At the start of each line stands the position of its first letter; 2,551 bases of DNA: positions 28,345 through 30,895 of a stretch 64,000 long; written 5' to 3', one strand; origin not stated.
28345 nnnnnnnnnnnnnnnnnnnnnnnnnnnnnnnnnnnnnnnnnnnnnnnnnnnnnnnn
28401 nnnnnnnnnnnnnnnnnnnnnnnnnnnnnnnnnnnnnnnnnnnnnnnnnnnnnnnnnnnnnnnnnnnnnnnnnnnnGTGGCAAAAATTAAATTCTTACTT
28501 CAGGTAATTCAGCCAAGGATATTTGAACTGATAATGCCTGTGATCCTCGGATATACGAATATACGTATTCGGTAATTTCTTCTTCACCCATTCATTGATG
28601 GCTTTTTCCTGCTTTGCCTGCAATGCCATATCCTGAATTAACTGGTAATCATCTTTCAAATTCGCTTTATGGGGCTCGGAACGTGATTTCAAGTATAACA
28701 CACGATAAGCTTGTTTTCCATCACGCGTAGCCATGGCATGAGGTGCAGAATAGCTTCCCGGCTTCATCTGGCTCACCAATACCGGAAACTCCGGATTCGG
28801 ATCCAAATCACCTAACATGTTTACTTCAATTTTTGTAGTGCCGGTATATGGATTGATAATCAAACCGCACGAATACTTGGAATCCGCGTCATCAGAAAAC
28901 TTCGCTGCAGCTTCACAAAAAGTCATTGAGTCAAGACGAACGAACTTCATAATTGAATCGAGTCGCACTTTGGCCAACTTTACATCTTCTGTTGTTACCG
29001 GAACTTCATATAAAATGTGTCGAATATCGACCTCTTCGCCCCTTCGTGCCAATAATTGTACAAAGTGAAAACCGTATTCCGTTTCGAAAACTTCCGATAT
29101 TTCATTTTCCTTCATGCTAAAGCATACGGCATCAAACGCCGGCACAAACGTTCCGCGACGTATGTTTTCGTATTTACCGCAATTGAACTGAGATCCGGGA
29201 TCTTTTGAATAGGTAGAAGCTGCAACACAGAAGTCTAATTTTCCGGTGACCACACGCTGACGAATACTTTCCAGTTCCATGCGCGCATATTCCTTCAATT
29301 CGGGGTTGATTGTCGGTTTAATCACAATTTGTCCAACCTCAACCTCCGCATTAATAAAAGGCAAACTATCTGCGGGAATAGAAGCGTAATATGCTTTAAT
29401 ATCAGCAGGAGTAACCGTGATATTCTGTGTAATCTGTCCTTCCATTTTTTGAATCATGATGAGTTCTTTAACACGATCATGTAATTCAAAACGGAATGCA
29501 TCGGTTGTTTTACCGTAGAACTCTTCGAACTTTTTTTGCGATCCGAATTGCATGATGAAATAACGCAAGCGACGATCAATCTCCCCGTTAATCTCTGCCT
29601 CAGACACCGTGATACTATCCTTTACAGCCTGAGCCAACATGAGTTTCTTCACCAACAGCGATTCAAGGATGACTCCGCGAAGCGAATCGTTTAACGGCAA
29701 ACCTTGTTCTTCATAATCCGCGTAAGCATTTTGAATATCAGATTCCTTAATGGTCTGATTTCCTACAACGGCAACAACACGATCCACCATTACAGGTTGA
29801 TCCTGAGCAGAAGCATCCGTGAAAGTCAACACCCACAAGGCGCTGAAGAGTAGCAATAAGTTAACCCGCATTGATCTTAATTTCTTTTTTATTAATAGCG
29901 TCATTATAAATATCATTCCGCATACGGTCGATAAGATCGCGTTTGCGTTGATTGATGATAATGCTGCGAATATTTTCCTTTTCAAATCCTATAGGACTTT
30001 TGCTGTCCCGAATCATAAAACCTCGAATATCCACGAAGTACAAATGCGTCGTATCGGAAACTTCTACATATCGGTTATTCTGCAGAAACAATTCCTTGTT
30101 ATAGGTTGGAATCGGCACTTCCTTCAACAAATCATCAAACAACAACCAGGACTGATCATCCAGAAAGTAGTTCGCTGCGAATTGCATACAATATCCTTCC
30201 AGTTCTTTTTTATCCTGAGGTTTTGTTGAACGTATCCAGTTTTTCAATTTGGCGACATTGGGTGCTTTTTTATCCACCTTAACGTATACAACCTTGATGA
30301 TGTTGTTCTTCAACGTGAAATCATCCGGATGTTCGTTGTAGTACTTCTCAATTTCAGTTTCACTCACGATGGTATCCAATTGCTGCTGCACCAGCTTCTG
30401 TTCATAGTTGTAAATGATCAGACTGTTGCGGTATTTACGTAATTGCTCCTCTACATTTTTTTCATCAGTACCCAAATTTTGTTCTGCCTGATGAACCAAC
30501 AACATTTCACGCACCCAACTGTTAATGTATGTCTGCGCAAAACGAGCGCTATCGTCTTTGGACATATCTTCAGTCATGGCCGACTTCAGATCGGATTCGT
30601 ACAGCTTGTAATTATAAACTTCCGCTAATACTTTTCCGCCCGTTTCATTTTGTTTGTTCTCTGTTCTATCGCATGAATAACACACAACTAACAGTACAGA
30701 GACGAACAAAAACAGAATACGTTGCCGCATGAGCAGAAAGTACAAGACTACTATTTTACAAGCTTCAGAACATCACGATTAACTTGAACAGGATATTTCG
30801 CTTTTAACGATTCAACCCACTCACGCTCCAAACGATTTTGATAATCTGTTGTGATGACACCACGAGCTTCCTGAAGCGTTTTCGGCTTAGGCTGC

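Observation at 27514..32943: MoxR AAA+ ATPase in an operon with three periplasmic SurA/PpiC-type chaperones and no VWA/DUF58 partner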

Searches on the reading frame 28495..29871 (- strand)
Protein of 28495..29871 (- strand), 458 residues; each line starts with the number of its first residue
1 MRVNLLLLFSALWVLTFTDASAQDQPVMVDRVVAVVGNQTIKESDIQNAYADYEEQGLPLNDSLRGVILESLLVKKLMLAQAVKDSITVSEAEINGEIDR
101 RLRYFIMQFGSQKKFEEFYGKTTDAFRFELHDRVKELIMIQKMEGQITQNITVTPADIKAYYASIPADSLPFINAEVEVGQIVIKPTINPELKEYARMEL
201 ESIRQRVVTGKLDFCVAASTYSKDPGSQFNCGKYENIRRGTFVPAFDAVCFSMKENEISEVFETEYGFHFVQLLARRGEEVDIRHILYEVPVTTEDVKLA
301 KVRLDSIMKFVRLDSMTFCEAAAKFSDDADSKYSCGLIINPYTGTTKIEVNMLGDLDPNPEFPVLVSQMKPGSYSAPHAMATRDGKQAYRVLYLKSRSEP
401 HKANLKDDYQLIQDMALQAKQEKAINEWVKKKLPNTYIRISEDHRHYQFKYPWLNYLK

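Call 3: search_protein_families(library=pfam, proteins=[window:28495-29871:-], max_evalue=0.01)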
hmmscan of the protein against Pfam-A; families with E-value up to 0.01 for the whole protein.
window:28495-29871:- (458 aa): 6 families
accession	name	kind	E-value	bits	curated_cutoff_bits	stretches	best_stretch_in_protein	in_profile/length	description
PF13616.12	Rotamase_3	-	2.7e-24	86.4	22.5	2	176-276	15-115/116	PPIC-type PPIASE domain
PF00639.27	Rotamase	-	2.2e-23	83.5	21.7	2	191-273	13-95/97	PPIC-type PPIASE domain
PF13624.11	SurA_N_3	-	6.2e-07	29.8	27.2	1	17-115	25-134/162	SurA-like N-terminal domain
PF09312.16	SurA_N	-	8.5e-07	29.6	30.8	1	29-100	1-78/118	SurA N-terminal domain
PF13145.12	Rotamase_2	-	0.00021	22.5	27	1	220-278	50-110/121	PPIC-type PPIASE domain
PF13623.11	SurA_N_2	-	0.00066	20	28.5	1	10-110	16-130/145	SurA-like N-terminal domain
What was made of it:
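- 28495..29871 (-): 458-aa SurA orthologue: signal peptide, SurA N-domain and two parvulin domains. Its start overlaps the stop of the preceding gene by 11 nt. Pfam gives Rotamase_3 2.7e-24 in two stretches and SurA_N_3 6.2e-7 (call 3).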

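Call 6: search_protein_families(library=ncbifam, proteins=[window:28495-29871:-], max_evalue=0.01)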
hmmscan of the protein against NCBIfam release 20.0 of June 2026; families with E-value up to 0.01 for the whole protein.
window:28495-29871:- (458 aa): 8 families
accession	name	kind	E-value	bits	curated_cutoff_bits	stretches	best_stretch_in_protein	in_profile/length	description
NF008038.0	PRK10770.1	equivalog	2.5e-27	95.7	394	2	175-277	283-384/431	peptidylprolyl isomerase SurA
NF000809.0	PRK00059.1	equivalog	3.7e-21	75.9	303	1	63-276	84-287/336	peptidylprolyl isomerase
TIGR02933.1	nifM_nitrog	equivalog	1.7e-12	47.8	168.2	1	149-271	98-215/256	nitrogen fixation protein NifM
TIGR04142.1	PCisTranLspir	hypoth_equivalog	2.7e-10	39.7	250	1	30-237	4-211/316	putative peptidyl-prolyl cis-trans isomerase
NF002824.0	PRK02998.1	subfamily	1.5e-07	31.1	360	1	77-276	57-223/283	peptidylprolyl isomerase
NF002846.0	PRK03095.1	equivalog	6.8e-06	25.8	361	1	209-274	155-219/287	peptidylprolyl isomerase PrsA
NF011969.0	PRK15441.1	equivalog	1.4e-05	25.4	127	1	213-276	30-92/93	peptidylprolyl isomerase PpiC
NF002827.0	PRK03002.1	equivalog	0.00011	21.4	343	1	201-276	151-225/285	peptidylprolyl isomerase PrsA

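Call 51: search_solved_structures(query=window:28495-29871:-, max_evalue=0.001)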
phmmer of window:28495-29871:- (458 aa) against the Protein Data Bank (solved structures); distinct sequences matched with E-value up to 0.001: 20.
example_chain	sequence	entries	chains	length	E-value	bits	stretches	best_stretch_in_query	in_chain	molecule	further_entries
8hm4_A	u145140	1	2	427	5.9e-79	269.2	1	29-453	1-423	Peptidylprolyl isomerase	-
8hm3_B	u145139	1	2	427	5.5e-77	262.7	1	32-451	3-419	Peptidylprolyl isomerase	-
9hg5_F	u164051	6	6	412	3.1e-19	72.4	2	25-283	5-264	Chaperone SurA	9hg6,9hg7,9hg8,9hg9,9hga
1m5y_A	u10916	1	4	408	4.7e-19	71.8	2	26-283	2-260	Survival protein surA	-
8pz1_F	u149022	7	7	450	8.7e-19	70.9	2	23-283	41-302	Chaperone SurA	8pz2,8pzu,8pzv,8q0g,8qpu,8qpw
8qpv_F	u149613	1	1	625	3.2e-18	69.1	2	23-283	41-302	Chaperone SurA,Outer membrane protein X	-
8qp5_P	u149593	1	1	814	7.9e-18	67.8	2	23-283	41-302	Chaperone SurA,Serine protease EspP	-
4g2p_A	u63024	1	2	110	1.8e-09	40.2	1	175-277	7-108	Chaperone SurA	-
2pv3_A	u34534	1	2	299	8.3e-09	38.1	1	26-283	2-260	Chaperone surA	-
3nrk_A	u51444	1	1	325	4.4e-08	35.7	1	28-237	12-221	LIC12922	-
4wo7_A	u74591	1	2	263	1.3e-06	30.8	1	78-287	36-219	Foldase protein PrsA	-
6vj6_A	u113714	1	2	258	1.6e-06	30.5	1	200-277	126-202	Peptidylprolyl isomerase (PrsA)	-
1j6y_A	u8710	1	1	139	2.7e-05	26.5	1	192-272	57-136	peptidyl-prolyl cis-trans isomerase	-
6xd8_A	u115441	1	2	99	9.6e-05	24.7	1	201-273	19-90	Foldase protein PrsA 1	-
5htf_A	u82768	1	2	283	9.8e-05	24.6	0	73-276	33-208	Foldase protein PrsA 1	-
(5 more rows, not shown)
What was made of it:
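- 28495..29871 (-): It matches PDB 8hm4 at 5.9e-79 and E. coli SurA at about 3e-19 (call 51).
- On SurA periplasmic chaperone (458-aa protein): E. coli SurA matches at about 3e-19 over residues 25-283, and PDB 8hm4 at 5.9e-79 over 29-453 (call 51).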

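Call 76: search_dna_similar(query=window:28495-29871:-, collection=plasmids, mode=protein, max_rows=15, max_evalue=1e-20)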
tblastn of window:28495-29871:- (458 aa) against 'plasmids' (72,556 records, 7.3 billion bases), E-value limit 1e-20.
Records with a match: 4; places in all: 4; records where one place covers at least 80% of the query: 4.
Best place of each record, by identity: <60% 4.
By first word of the organism name: Phocaeicola 1; Prevotella 1; Parabacteroides 1; Bacteroides 1.
By predicted mobility (MOB-suite, as given by PLSDB): non-mobilizable 4.
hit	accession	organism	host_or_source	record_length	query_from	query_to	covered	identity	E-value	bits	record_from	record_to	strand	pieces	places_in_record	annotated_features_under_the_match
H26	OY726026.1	Phocaeicola massiliensis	-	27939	11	454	97%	35.1%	2e-79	276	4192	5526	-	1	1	record has no annotation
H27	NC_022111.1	Prevotella sp. oral taxon 299 str. F0039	Homo sapiens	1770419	28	451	93%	36.5%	1e-70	250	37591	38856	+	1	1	none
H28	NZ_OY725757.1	Parabacteroides distasonis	-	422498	22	454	95%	34.3%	6e-68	242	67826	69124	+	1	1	peptidylprolyl isomerase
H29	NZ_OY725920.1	Bacteroides finegoldii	-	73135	37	454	91%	33.8%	3e-66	238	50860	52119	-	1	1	peptidylprolyl isomerase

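Call 77: get_annotated_region(hit=H29, flank=9000)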
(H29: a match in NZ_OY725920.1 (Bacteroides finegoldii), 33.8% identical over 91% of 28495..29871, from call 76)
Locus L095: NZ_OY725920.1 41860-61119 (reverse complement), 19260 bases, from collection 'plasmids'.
description: Bacteroides finegoldii strain Bacteroides finegoldii TSDC17.2-1.1 plasmid 18, complete sequence
organism: Bacteroides finegoldii (NCBI taxid 338188)
taxonomy: Bacteria; Bacteroidota; Bacteroidia; Bacteroidales; Bacteroidaceae; Bacteroides; Bacteroides finegoldii
host: -; source: -; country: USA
typing (MOB-suite, as given by PLSDB): non-mobilizable
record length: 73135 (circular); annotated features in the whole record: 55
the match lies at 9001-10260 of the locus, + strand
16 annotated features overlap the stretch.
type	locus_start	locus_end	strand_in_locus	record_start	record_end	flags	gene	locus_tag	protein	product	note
CDS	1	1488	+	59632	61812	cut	recQ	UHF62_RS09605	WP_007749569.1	DNA helicase RecQ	GO:0006310 - DNA recombination [Evidence IEA]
CDS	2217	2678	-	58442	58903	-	-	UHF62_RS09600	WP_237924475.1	lipocalin family protein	-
CDS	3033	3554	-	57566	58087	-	-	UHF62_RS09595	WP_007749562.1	lipocalin family protein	-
CDS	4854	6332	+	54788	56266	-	guaB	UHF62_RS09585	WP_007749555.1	IMP dehydrogenase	GO:0009152 - purine ribonucleotide biosynthetic process [Evidence IEA]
CDS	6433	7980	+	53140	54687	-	-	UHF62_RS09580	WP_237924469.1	peptidylprolyl isomerase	-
CDS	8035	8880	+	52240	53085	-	-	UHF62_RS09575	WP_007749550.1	hypothetical protein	-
CDS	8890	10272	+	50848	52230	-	-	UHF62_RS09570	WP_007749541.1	peptidylprolyl isomerase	-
CDS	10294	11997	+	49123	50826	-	-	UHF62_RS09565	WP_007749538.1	OstA-like protein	-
CDS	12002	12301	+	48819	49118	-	-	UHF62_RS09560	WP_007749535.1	hypothetical protein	-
CDS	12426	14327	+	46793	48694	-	mutL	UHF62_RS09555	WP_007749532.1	DNA mismatch repair endonuclease MutL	GO:0006298 - mismatch repair [Evidence IEA]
CDS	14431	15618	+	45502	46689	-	-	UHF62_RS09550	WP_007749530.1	OmpA family protein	-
CDS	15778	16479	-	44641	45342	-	-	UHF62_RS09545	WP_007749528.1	hypothetical protein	-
CDS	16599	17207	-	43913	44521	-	-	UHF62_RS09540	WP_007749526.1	TetR/AcrR family transcriptional regulator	GO:0006355 - regulation of DNA-templated transcription [Evidence IEA]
CDS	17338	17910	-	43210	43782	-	-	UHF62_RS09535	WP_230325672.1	PepSY-associated TM helix domain-containing protein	-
CDS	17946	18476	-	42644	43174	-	-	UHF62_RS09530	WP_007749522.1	DUF4374 domain-containing protein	-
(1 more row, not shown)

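Call 78: get_annotated_region(hit=H28, flank=9000)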
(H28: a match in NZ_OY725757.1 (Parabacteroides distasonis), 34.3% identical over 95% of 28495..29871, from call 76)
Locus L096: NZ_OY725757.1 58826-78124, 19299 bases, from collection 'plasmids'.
description: Parabacteroides distasonis strain Parabacteroides distasonis TSDC17.2-1.1 plasmid 12, complete sequence
organism: Parabacteroides distasonis (NCBI taxid 823)
taxonomy: Bacteria; Bacteroidota; Bacteroidia; Bacteroidales; Tannerellaceae; Parabacteroides; Parabacteroides distasonis
host: -; source: -; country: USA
typing (MOB-suite, as given by PLSDB): non-mobilizable
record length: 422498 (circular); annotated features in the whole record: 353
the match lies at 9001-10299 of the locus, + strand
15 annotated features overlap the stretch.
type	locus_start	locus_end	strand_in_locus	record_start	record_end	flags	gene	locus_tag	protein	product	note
CDS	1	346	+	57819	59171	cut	tig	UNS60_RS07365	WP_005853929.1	trigger factor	GO:0051083 - 'de novo' cotranslational protein folding [Evidence IEA]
CDS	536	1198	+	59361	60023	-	clpP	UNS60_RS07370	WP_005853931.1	ATP-dependent Clp endopeptidase proteolytic subunit ClpP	-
CDS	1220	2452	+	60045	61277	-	clpX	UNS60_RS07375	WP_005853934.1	ATP-dependent Clp protease ATP-binding subunit ClpX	-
CDS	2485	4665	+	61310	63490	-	recQ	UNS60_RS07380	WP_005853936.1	DNA helicase RecQ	GO:0006310 - DNA recombination [Evidence IEA]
CDS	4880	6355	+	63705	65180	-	guaB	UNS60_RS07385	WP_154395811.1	IMP dehydrogenase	GO:0009152 - purine ribonucleotide biosynthetic process [Evidence IEA]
CDS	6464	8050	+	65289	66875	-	-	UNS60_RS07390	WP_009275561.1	peptidylprolyl isomerase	-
CDS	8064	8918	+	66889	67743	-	-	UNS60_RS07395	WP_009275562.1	hypothetical protein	-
CDS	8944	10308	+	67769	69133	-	-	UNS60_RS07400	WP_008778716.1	peptidylprolyl isomerase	-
CDS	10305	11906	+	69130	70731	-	-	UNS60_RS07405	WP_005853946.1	OstA-like protein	-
CDS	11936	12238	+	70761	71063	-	-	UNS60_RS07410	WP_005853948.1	hypothetical protein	-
CDS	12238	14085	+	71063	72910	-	mutL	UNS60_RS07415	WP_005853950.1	DNA mismatch repair endonuclease MutL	GO:0006298 - mismatch repair [Evidence IEA]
CDS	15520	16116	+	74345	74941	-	-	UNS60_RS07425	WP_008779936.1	HU family DNA-binding protein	-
CDS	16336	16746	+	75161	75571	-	rpsL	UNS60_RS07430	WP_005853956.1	30S ribosomal protein S12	GO:0006412 - translation [Evidence IEA]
CDS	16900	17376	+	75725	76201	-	rpsG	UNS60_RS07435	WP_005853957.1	30S ribosomal protein S7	GO:0006412 - translation [Evidence IEA]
CDS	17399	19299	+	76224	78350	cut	fusA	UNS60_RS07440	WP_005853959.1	elongation factor G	GO:0006414 - translational elongation [Evidence IEA]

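Call 79: get_annotated_region(hit=H27, flank=10000)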
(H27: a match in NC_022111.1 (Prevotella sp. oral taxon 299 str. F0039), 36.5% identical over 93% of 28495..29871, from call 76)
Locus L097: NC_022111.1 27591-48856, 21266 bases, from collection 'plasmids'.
description: Prevotella sp. oral taxon 299 str. F0039 plasmid unnamed, complete sequence
organism: Prevotella sp. oral taxon 299 str. F0039 (NCBI taxid 575614)
taxonomy: Bacteria; Bacteroidota; Bacteroidia; Bacteroidales; Prevotellaceae; Prevotella; Prevotella sp. oral taxon 299; Prevotella sp. oral taxon 299 str. F0039
host: -; source: Homo sapiens; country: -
typing (MOB-suite, as given by PLSDB): non-mobilizable; replicon rep_cluster_406,rep_cluster_742,rep_cluster_90; mating-pair formation MPF_T
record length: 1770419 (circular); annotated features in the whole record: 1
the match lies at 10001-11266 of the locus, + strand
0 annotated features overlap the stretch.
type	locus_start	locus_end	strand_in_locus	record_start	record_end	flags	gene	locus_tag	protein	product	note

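Call 80: get_annotated_region(hit=H26, flank=10000)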
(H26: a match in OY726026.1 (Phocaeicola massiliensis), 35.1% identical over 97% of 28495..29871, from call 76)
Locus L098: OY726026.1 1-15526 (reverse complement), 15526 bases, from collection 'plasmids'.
description: Phocaeicola massiliensis strain Bacteroides massiliensis TSDC17.2-1.1 genome assembly, plasmid: 52
organism: Phocaeicola massiliensis (NCBI taxid 204516)
taxonomy: Bacteria; Bacteroidota; Bacteroidia; Bacteroidales; Bacteroidaceae; Phocaeicola; Phocaeicola massiliensis
host: -; source: -; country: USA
typing (MOB-suite, as given by PLSDB): non-mobilizable
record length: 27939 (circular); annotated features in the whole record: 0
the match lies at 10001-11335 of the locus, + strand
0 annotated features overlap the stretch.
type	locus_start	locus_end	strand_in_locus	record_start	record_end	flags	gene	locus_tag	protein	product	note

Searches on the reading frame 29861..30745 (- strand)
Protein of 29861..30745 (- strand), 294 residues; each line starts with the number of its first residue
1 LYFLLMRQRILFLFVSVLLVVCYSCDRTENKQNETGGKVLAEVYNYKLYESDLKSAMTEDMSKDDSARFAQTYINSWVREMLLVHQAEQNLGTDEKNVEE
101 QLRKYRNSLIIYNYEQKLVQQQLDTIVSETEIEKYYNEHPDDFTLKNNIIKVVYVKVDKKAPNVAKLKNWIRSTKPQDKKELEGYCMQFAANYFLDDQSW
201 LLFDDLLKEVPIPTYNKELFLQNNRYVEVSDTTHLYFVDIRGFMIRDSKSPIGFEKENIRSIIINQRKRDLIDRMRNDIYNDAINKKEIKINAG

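Call 3: search_protein_families(library=pfam, proteins=[window:29861-30745:-], max_evalue=0.01)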
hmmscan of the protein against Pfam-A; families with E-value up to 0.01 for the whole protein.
window:29861-30745:- (294 aa): 1 family
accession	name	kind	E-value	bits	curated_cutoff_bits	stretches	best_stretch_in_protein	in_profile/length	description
PF13145.12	Rotamase_2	-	0.0019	19.5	27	1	127-168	1-41/121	PPIC-type PPIASE domain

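Call 6: search_protein_families(library=ncbifam, proteins=[window:29861-30730:-], max_evalue=0.01)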
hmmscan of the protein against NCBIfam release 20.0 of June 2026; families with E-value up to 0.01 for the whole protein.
window:29861-30730:- (289 aa): 1 family
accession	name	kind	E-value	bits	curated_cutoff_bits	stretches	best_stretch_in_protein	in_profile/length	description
TIGR02925.1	cis_trans_EpsD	equivalog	3.5e-08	33.3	108.9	1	7-172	3-166/232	EpsD family peptidyl-prolyl cis-trans isomerase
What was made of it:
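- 29861..30730 (-): 289-aa lipoprotein with a SurA/PEB4-type N-terminal chaperone domain and no recognisable active parvulin domain. NCBIfam EpsD matches at 3.5e-8, below its cutoff (call 6).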

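Call 49: search_solved_structures(query=A1, max_evalue=10)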
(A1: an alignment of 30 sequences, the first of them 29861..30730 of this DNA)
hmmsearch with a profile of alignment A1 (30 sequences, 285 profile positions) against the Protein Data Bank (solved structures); distinct sequences matched with E-value up to 10: 3.
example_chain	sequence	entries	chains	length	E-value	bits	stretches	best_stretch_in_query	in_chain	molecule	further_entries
3rfw_A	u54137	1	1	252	2.5e-06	29.9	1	30-177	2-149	Cell-binding factor 2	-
7bzh_A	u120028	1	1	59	0.097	14.9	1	181-219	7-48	Sul7s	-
8jqt_A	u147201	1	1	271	0.18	14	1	142-228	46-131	MHC class I antigen alpha chain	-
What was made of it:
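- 29861..30730 (-): The profile matches the N-domain of PDB 3rfw (Cbf2/PEB4) at 2.5e-6 (call 49).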

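Call 85: search_protein_families(library=padloc, proteins=[window:29861-30730:-], max_evalue=0.001)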
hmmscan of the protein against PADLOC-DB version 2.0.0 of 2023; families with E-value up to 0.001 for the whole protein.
window:29861-30730:- (289 aa): 1 family
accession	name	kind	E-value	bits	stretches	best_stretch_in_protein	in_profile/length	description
PDLC05057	PDC-S63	-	0.00052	17.6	1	55-178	74-206/231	-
